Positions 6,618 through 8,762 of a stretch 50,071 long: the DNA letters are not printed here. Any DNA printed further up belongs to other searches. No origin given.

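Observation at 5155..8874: GHKL-ATPase-led operon of unassignable proteins, convergent on dcm-vsr: candidate uncharacterised restriction/defence system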

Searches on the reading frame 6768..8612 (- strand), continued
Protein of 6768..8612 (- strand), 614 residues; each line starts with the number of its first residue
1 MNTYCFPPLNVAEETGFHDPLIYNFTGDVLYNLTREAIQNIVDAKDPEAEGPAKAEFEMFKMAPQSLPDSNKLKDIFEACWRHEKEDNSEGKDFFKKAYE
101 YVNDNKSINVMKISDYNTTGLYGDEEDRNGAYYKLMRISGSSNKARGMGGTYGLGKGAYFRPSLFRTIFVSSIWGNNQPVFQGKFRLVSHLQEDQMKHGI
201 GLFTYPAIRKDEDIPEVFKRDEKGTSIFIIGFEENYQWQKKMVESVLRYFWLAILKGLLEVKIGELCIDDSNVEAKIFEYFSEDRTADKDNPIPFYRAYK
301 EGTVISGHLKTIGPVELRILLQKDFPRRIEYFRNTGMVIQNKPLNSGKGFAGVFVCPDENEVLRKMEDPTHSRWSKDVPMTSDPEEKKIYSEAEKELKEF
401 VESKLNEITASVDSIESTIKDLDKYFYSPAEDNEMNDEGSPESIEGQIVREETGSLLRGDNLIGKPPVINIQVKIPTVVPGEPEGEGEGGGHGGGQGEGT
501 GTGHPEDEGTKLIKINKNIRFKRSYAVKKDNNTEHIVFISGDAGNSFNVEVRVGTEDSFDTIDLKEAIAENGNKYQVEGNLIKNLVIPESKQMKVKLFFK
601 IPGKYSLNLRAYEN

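Call 79: search_protein_families(library=pfam, proteins=[L069:472-2151:+, L069:2138-3316:+, L069:3329-4759:+, L059:5431-6447:+, L077:12493-14484:+, L077:14675-16705:+, L056:3824-7000:-, L026:11986-15306:-, L048:6682-7494:-, L055:7860-9221:-], max_evalue=0.001)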
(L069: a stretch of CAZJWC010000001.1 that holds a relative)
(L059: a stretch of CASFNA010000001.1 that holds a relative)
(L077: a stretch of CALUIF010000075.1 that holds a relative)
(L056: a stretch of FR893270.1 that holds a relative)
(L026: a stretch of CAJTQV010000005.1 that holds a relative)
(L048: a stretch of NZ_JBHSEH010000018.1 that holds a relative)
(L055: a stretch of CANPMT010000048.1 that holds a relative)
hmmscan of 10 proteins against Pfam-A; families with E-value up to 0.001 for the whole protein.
L069:472-2151:+ (559 aa): 9 families
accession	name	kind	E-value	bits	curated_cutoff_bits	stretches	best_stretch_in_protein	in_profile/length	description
PF02906.19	Fe_hyd_lg_C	-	9.3e-52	176.5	22.1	1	74-292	2-245/245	Iron only hydrogenase large subunit, C-terminal domain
PF04060.18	FeS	-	8.1e-11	41.9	23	1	363-392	4-33/33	Putative Fe-S cluster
PF14697.11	Fer4_21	-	1.7e-07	31.7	35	2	8-53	4-53/59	4Fe-4S dicluster domain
PF13237.11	Fer4_10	-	2e-06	28.1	25.5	1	8-52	5-53/53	4Fe-4S dicluster domain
PF12838.12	Fer4_7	-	8.5e-06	26.6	27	1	11-55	1-52/52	4Fe-4S dicluster domain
PF00989.32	PAS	-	5e-05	23.7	22.6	1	403-499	4-113/113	PAS fold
PF13187.11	Fer4_9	-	5.3e-05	23.6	27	1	11-55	1-51/52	4Fe-4S dicluster domain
PF00037.32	Fer4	-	0.00012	22.1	21.1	1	38-55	5-22/24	4Fe-4S binding domain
PF25160.1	LdpA_Fe-S-bd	-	0.00039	20.6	27.6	0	15-54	5-41/49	LdpA Fe-S cluster-binding domain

L069:2138-3316:+ (392 aa): 1 family
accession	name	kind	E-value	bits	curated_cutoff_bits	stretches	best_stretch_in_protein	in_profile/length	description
PF07228.17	SpoIIE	-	5.8e-13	49.7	25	1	34-223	2-192/192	Stage II sporulation protein E (SpoIIE)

L069:3329-4759:+ (476 aa): 14 families
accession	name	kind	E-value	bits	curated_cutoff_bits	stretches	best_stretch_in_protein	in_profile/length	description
PF02906.19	Fe_hyd_lg_C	-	1e-65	222.3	22.1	1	216-443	2-245/245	Iron only hydrogenase large subunit, C-terminal domain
PF00037.32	Fer4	-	2.3e-13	49.8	21.1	2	169-190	2-23/24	4Fe-4S binding domain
PF12838.12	Fer4_7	-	3e-12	47.2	27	2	97-143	2-52/52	4Fe-4S dicluster domain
PF12837.12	Fer4_6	-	6.2e-11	42.1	25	2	121-144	1-24/24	4Fe-4S binding domain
PF25160.1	LdpA_Fe-S-bd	-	9.6e-09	35.3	27.6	1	148-194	6-47/49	LdpA Fe-S cluster-binding domain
PF13484.11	Fer4_16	-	1e-08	36.2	30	2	174-206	1-33/66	4Fe-4S double cluster binding domain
PF13187.11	Fer4_9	-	1.4e-07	31.8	27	2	150-190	7-52/52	4Fe-4S dicluster domain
PF12797.12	Fer4_2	-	1.5e-07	31.3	24.5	2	123-141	4-22/22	4Fe-4S binding domain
PF13237.11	Fer4_10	-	2.1e-07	31.2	25.5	1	124-186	4-53/53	4Fe-4S dicluster domain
PF14697.11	Fer4_21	-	2.5e-07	31.1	35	2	96-143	7-56/59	4Fe-4S dicluster domain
PF13183.11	Fer4_8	-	2.1e-05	25.4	27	1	127-188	3-67/68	4Fe-4S dicluster domain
PF13534.11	Fer4_17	-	0.00047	21.1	22.2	1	128-186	1-57/61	4Fe-4S dicluster domain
PF12800.12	Fer4_4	-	0.00062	20.3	24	1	173-188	2-17/17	4Fe-4S binding domain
PF13370.11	Fer4_13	-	0.00074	20.6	24.5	0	124-140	1-17/58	4Fe-4S single cluster domain of Ferredoxin I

L059:5431-6447:+ (338 aa): 2 families
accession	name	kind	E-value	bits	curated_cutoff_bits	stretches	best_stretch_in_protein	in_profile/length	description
PF13280.12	WYL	-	1.2e-10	41.6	21.8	1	158-223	2-68/70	WYL domain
PF25583.1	WCX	-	1.1e-08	35.8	23.9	1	258-334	3-76/76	WCX domain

L077:12493-14484:+ (663 aa): 19 families
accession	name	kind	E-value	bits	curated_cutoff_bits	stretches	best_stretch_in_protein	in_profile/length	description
PF00005.33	ABC_tran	-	1e-51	175.6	25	2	18-192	2-137/137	ABC transporter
PF12848.13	ABC_tran_Xtn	-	4e-28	97.8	25.9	1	231-313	1-83/85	ABC transporter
PF13304.12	AAA_21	-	2.1e-14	54.8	27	0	31-53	3-25/304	AAA domain, putative AbiEii toxin, Type IV TA system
PF13555.12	AAA_29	-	1.4e-08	34.8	27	0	17-44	12-39/61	P-loop containing region of AAA domain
PF02463.25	SMC_N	-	5.5e-08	32.9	40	0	445-506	136-203/220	RecF/RecN/SMC N terminal domain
PF01926.29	MMR_HSR1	-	4e-07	30.6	21.9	0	29-89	1-64/113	50S ribosome-binding GTPase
PF00350.29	Dynamin_N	-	4.5e-07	30.5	27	0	30-225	1-144/168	Dynamin family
PF16326.10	ABC_tran_CTD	-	1.3e-06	29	32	1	592-649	4-65/69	ABC transporter C-terminal domain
PF03193.22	RsgA_GTPase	-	1.3e-06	28.8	30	0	17-56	97-135/174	RsgA GTPase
PF13476.12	AAA_23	-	7.8e-06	27.1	27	0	355-374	21-40/201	AAA domain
PF00004.35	AAA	-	2.1e-05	25.4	21.2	0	31-148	2-119/131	ATPase family associated with various cellular activities (AAA)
PF13191.12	AAA_16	-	3.4e-05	24.8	32.6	0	31-188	28-139/167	AAA ATPase domain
PF13401.12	AAA_22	-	7.5e-05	23.5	27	0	30-91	8-60/130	AAA domain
PF05673.19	DUF815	-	0.00034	20.3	23.8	0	354-382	54-82/249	Protein of unknown function (DUF815)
PF13175.12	AAA_15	-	0.00048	20.3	32.1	0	29-51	25-47/374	AAA ATPase domain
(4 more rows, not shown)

L077:14675-16705:+ (676 aa): 2 families
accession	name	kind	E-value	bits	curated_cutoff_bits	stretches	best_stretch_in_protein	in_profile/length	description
PF05649.18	Peptidase_M13_N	-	1.3e-129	433.4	32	1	41-420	1-381/381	Peptidase family M13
PF01431.27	Peptidase_M13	-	3.7e-74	249.2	24.5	1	472-673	1-205/205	Peptidase family M13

L056:3824-7000:- (1058 aa): 6 families
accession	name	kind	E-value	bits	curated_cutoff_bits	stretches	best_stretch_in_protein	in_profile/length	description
PF04851.21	ResIII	-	3.1e-36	125.2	22.5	1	321-480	2-164/164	Type III restriction enzyme, res subunit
PF11907.13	DUF3427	-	5e-26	92.1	27.7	1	863-1043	90-270/280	Domain of unknown function (DUF3427)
PF00271.37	Helicase_C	-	2.4e-14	53.9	23.5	1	554-659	4-109/110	Helicase conserved C-terminal domain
PF13091.12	PLDc_2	-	2.9e-10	40.5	27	1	147-283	1-132/132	PLD-like domain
PF00270.35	DEAD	-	2.7e-08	34.2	26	1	346-479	17-161/167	DEAD/DEAH box helicase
PF09565.16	RE_NgoFVII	-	2.9e-07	30.4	23.8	1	151-263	13-132/162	NgoFVII restriction endonuclease N-terminal PLD domain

L026:11986-15306:- (1106 aa): 1 family
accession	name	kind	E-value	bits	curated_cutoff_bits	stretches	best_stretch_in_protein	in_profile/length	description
PF11028.14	TMEM260-like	-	7.1e-51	172.9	24.2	1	39-212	1-174/179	Protein O-mannosyl-transferase TMEM260-like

L048:6682-7494:- (270 aa): 0 families

L055:7860-9221:- (453 aa): 1 family
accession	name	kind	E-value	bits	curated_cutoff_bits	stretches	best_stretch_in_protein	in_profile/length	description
PF00209.24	SNF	-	4.8e-60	204.2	27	2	156-450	182-481/524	Sodium:neurotransmitter symporter family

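Call 85: find_encoding_contigs(protein=P0011, flank=6000, max_places=2)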
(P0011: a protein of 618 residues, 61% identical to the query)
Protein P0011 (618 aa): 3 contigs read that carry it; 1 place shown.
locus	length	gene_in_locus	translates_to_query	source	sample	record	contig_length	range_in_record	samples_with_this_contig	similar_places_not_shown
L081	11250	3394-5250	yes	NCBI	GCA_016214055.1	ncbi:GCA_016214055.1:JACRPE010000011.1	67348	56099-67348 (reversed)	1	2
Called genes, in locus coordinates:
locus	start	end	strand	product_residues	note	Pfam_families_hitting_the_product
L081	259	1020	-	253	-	PF01936:NYN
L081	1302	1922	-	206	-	-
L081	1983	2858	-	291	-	-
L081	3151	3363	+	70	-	-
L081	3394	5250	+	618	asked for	-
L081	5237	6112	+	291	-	-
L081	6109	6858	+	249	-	PF19866:DUF6339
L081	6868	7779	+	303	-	PF00145:DNA_methylase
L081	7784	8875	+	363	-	PF09561:RE_HpaII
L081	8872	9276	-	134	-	PF03852:Vsr, PF04480:DUF559 (faint), PF18741:MTES_1575 (weak)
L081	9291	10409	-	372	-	PF27126:NmeDI_C, PF16718:IFS (faint)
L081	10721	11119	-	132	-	PF02452:PemK_toxin (weak)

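Call 86: find_encoding_contigs(protein=P0010, flank=6000, max_places=2)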
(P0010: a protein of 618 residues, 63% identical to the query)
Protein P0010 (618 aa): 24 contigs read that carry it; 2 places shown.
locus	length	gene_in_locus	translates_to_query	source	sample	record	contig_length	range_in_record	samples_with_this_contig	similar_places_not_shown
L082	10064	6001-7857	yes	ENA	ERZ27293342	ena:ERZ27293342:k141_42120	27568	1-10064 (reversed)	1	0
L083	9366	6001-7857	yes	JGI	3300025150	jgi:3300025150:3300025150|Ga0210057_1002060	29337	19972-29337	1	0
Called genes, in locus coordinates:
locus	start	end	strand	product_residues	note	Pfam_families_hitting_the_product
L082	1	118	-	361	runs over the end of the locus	PF00483:NTP_transferase, PF22640:ManC_GMP_beta-helix (weak)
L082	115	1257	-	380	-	PF00534:Glycos_transf_1, PF13692:Glyco_trans_1_4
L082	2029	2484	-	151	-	-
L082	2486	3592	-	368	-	PF13310:Virulence_RhuM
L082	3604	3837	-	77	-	-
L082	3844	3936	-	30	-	-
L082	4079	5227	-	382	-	PF00145:DNA_methylase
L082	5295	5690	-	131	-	PF03852:Vsr, PF18741:MTES_1575 (weak)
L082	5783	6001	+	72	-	-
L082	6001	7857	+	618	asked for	-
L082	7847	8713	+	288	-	-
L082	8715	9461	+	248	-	PF19866:DUF6339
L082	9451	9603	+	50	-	-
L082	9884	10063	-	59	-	?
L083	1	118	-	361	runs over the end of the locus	PF00483:NTP_transferase, PF22640:ManC_GMP_beta-helix (weak)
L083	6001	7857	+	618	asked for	-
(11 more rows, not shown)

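Call 87: search_dna_similar(query=window:6768-8612:-, collection=plasmids, mode=protein, max_rows=25)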
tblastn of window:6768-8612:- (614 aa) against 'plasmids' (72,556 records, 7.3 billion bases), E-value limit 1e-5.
Records with a match: 27; places in all: 29; records where one place covers at least 80% of the query: 0.
Best place of each record, by identity: <60% 27.
By first word of the organism name: Ligilactobacillus 9; Lactococcus 6; Priestia 2; Deinococcus 1; Planococcus 1; Paenarthrobacter 1; Halobaculum 1; Haloplanus 1; Enterococcus 1; Halorussus 1; and 3 more.
By predicted mobility (MOB-suite, as given by PLSDB): non-mobilizable 12; mobilizable 9; conjugative 6.
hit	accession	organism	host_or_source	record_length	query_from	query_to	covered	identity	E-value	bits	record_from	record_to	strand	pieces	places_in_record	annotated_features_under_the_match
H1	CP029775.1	Deinococcus actinosclerus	mixed culture,wastewater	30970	4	454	73%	30.5%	7e-44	176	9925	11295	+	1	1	hypothetical protein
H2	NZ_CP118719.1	Priestia aryabhattai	Pure isolate,Tap water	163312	4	415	67%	28.7%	5e-34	146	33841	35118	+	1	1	hypothetical protein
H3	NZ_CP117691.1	Priestia megaterium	ginseng,Single cell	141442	4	415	67%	28.7%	5e-34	146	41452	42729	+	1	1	hypothetical protein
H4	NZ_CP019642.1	Planococcus lenghuensis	whole organism,crude oil-contamination ...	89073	14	422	67%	28.0%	3e-30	135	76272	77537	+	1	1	hypothetical protein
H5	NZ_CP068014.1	Paenarthrobacter ureafaciens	cell culture,in the nicotine environment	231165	16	437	69%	27.0%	1e-25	120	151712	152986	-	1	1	hypothetical protein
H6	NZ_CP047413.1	Ligilactobacillus salivarius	Equus caballus,Isolated and purified ...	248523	25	410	63%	27.9%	9e-22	108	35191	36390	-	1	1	hypothetical protein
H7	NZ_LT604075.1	Ligilactobacillus salivarius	-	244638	25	410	63%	27.9%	3e-20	103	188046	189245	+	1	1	hypothetical protein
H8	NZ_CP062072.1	Ligilactobacillus salivarius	swine,cell culture,feces,feces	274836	25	410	63%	27.5%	3e-20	103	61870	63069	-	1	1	hypothetical protein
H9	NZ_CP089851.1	Ligilactobacillus salivarius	Pig,faecal sample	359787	25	410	63%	27.5%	5e-20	102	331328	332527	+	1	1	hypothetical protein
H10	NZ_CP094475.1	Lactococcus lactis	kefir grains,pure culture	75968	1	377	61%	27.8%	3e-21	106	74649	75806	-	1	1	hypothetical protein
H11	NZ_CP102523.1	Lactococcus lactis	Homo sapiens,Cell culture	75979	1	377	61%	27.8%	3e-21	106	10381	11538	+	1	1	hypothetical protein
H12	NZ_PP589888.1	Lactococcus sp.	Bacterial culture,Dairy environment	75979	1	377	61%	27.8%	3e-21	106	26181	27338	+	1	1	hypothetical protein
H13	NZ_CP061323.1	Lactococcus lactis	butter,butter starter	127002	1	377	61%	27.8%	3e-21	106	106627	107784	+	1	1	hypothetical protein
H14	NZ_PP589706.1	Lactococcus sp.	Bacterial culture,Dairy environment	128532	1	377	61%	27.8%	3e-21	106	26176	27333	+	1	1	hypothetical protein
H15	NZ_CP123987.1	Ligilactobacillus salivarius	Homo sapiens,cell culture,oral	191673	25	381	58%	29.2%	2e-19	100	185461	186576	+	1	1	hypothetical protein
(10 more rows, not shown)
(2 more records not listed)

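Call 88: search_dna_similar(query=window:6768-8612:-, collection=phages, mode=protein, max_rows=15)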
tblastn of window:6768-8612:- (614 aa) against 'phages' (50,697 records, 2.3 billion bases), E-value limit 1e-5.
Records with a match: 2; places in all: 2; records where one place covers at least 80% of the query: 0.
Best place of each record, by identity: <60% 2.
By first word of the organism name: Bacteriophage 1; phage 1.
By host as written in the record: - 1; [Clostridium] innocuum 1.
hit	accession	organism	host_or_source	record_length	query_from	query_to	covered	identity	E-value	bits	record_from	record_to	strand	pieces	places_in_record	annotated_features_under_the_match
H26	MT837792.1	Bacteriophage sp.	human fecal samples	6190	13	447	71%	30.5%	1e-48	189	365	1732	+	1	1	record has no annotation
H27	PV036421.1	phage NatCom_9291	[Clostridium] innocuum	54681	1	403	66%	26.2%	5e-35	147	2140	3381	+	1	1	hypothetical protein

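Call 89: get_annotated_region(hit=H13, flank=7000)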
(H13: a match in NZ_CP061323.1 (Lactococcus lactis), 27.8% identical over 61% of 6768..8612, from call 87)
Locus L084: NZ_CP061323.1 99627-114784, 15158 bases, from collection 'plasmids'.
description: Lactococcus lactis subsp. lactis bv. diacetylactis strain S50 plasmid pS127, complete sequence
organism: Lactococcus lactis (NCBI taxid 44688)
taxonomy: Bacteria; Bacillota; Bacilli; Lactobacillales; Streptococcaceae; Lactococcus; Lactococcus lactis
host: -; source: butter,butter starter; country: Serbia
typing (MOB-suite, as given by PLSDB): conjugative; replicon rep_cluster_2422,rep_cluster_664; relaxase MOBQ,MOB_Unknown; mating-pair formation MPF_T
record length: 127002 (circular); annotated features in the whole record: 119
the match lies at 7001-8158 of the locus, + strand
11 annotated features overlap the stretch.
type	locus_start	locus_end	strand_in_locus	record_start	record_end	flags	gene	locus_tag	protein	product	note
CDS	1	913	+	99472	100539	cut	-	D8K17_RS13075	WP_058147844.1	ArdC family protein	-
CDS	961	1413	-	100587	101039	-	-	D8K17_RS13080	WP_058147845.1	hypothetical protein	-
CDS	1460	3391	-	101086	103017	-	-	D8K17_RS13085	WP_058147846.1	AlwI family type II restriction endonuclease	-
CDS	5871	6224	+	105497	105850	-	-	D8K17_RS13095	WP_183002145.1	LytTR family DNA-binding domain-containing protein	-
CDS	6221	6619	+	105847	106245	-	-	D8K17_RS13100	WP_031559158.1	hypothetical protein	-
CDS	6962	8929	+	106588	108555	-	-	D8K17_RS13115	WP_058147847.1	hypothetical protein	-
CDS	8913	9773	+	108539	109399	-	-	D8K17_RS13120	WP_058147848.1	hypothetical protein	-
CDS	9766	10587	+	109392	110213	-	-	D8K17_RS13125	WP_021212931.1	DUF6339 family protein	-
CDS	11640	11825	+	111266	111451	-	-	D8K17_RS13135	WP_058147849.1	hypothetical protein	-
CDS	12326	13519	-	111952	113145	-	abiGII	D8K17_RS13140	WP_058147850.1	abortive phage resistance protein AbiGII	-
CDS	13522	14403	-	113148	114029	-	abiGI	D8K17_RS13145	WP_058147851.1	abortive phage resistance protein AbiGI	-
